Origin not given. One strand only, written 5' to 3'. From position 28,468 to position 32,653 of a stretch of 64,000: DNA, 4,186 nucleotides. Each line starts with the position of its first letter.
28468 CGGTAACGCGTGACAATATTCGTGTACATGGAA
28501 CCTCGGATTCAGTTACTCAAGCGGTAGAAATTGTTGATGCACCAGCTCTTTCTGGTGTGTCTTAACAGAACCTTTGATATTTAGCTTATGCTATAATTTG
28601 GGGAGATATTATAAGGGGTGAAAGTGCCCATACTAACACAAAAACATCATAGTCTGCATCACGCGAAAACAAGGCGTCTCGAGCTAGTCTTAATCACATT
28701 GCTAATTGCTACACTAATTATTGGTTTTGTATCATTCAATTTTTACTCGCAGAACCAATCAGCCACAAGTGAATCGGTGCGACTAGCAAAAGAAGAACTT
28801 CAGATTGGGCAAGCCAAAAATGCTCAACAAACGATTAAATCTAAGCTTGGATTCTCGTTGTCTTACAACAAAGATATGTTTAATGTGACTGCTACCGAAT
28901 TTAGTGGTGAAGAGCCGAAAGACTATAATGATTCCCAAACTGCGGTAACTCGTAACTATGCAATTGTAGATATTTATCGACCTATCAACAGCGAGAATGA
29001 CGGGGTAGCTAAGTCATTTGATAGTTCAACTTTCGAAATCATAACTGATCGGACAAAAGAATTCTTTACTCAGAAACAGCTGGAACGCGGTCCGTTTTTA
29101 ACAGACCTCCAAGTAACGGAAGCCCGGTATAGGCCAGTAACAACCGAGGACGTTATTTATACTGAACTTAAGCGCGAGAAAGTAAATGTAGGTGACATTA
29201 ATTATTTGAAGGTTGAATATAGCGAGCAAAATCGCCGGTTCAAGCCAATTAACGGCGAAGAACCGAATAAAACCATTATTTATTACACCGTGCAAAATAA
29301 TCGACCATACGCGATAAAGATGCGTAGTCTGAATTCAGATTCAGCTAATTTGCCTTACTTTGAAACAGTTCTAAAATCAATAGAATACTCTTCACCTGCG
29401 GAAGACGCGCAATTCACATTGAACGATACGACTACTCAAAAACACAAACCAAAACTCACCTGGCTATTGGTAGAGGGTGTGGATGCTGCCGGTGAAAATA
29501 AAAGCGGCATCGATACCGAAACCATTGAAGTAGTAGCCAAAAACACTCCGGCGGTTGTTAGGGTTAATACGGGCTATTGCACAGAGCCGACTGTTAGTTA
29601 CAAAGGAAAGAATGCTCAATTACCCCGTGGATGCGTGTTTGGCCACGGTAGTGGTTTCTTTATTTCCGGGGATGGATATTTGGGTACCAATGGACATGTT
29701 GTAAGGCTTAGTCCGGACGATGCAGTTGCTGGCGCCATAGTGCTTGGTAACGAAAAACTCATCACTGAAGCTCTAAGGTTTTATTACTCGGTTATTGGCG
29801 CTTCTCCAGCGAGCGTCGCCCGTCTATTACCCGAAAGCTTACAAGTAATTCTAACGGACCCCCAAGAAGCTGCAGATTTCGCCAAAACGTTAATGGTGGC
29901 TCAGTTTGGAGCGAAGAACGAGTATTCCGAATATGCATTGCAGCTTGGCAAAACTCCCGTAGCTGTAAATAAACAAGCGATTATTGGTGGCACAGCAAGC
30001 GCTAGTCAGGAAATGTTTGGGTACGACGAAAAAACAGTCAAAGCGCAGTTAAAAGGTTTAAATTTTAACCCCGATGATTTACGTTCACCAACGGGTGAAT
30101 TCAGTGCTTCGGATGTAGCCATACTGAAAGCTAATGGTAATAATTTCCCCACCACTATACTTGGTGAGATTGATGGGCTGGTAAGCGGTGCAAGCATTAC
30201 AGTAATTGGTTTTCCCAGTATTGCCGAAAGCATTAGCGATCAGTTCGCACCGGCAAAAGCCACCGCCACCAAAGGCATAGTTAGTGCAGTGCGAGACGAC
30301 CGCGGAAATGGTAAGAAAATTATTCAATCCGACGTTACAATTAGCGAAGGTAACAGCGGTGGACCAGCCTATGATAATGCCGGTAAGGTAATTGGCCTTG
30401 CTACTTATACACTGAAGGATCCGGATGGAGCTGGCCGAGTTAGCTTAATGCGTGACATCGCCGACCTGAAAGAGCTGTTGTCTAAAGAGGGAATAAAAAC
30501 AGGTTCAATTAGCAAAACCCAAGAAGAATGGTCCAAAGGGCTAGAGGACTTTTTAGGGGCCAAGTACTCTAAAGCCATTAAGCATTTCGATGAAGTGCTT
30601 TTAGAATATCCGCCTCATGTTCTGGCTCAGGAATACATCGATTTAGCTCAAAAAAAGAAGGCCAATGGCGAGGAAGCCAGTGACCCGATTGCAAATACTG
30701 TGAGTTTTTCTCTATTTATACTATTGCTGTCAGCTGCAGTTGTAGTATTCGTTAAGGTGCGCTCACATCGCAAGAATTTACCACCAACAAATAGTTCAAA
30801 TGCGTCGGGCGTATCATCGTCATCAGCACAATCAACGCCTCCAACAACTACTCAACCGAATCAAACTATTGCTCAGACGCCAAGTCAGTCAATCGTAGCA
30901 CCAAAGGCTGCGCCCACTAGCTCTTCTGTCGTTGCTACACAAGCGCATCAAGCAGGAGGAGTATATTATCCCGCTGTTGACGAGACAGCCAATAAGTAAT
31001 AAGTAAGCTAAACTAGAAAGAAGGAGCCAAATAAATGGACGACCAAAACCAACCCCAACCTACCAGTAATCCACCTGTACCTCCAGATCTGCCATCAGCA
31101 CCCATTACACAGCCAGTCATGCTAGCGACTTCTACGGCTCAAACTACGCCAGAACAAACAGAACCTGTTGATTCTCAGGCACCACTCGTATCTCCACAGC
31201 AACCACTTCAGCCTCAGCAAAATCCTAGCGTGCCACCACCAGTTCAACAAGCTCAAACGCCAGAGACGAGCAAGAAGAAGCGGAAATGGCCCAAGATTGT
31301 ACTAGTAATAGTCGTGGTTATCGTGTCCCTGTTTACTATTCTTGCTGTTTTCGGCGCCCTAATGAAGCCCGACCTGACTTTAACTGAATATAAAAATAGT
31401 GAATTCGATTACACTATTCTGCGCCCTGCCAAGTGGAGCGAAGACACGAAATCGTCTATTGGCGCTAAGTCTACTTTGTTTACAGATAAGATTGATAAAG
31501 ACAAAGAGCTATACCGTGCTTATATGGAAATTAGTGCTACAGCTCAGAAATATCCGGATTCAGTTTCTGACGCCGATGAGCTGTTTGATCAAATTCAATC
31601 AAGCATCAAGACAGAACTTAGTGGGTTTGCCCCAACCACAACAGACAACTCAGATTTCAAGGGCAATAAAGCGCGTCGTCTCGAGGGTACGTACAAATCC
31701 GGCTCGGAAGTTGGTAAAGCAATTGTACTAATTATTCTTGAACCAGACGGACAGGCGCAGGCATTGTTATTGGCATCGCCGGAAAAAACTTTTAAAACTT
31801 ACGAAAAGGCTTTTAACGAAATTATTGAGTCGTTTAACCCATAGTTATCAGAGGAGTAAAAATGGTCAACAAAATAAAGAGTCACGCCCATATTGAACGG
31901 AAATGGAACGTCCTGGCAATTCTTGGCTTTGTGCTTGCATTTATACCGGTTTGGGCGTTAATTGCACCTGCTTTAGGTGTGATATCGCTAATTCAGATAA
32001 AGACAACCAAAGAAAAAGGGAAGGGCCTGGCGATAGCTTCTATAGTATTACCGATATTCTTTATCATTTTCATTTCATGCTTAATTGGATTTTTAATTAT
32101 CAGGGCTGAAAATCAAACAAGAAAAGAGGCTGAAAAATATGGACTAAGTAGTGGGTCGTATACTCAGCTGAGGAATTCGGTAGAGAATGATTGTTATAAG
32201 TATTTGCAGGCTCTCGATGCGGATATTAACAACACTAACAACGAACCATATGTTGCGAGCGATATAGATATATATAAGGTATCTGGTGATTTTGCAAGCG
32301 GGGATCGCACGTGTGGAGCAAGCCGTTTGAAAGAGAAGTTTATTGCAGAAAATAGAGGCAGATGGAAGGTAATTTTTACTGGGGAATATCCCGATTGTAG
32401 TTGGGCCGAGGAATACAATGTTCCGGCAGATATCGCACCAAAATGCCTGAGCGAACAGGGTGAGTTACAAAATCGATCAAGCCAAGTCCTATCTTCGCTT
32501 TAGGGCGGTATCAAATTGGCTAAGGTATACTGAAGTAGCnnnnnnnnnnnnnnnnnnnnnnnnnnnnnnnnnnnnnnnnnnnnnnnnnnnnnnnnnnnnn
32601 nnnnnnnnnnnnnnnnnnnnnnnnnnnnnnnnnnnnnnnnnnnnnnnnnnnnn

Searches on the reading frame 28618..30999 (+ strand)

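Call 72: search_protein_families(library=pfam, proteins=[window:28618-30999:+], max_evalue=0.001)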
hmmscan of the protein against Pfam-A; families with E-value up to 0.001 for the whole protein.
window:28618-30999:+ (793 aa): 2 families
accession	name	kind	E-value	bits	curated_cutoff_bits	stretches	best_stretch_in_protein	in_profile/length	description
PF13365.12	Trypsin_2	-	2e-20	74.4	27.6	1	470-594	37-144/144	Trypsin-like peptidase domain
PF00089.32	Trypsin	-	5.2e-05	23.6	20.6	0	482-604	79-203/220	Trypsin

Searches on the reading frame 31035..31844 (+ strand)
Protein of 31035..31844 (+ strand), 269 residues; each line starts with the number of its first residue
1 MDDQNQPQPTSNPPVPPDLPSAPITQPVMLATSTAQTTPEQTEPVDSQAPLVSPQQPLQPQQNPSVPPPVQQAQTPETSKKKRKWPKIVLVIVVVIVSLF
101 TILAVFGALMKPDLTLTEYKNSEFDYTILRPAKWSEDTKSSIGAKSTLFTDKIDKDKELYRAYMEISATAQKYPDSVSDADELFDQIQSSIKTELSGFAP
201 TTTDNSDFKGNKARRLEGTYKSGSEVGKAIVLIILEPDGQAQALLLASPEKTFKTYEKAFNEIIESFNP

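Call 72: search_protein_families(library=pfam, proteins=[window:31035-31844:+], max_evalue=0.001)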
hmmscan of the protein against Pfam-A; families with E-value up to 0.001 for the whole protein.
window:31035-31844:+ (269 aa): 1 family
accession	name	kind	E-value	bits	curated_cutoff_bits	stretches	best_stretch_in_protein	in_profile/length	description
PF01789.22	PsbP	-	0.00028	21.4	23.5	1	116-268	3-154/155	PsbP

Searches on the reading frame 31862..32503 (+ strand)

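Call 72: search_protein_families(library=pfam, proteins=[window:31862-32503:+], max_evalue=0.001)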
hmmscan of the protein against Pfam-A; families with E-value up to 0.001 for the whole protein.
window:31862-32503:+ (213 aa): 1 family
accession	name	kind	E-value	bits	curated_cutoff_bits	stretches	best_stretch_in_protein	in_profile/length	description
PF13828.11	DUF4190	-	1.4e-08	34.8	35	1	17-71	7-59/62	Domain of unknown function (DUF4190)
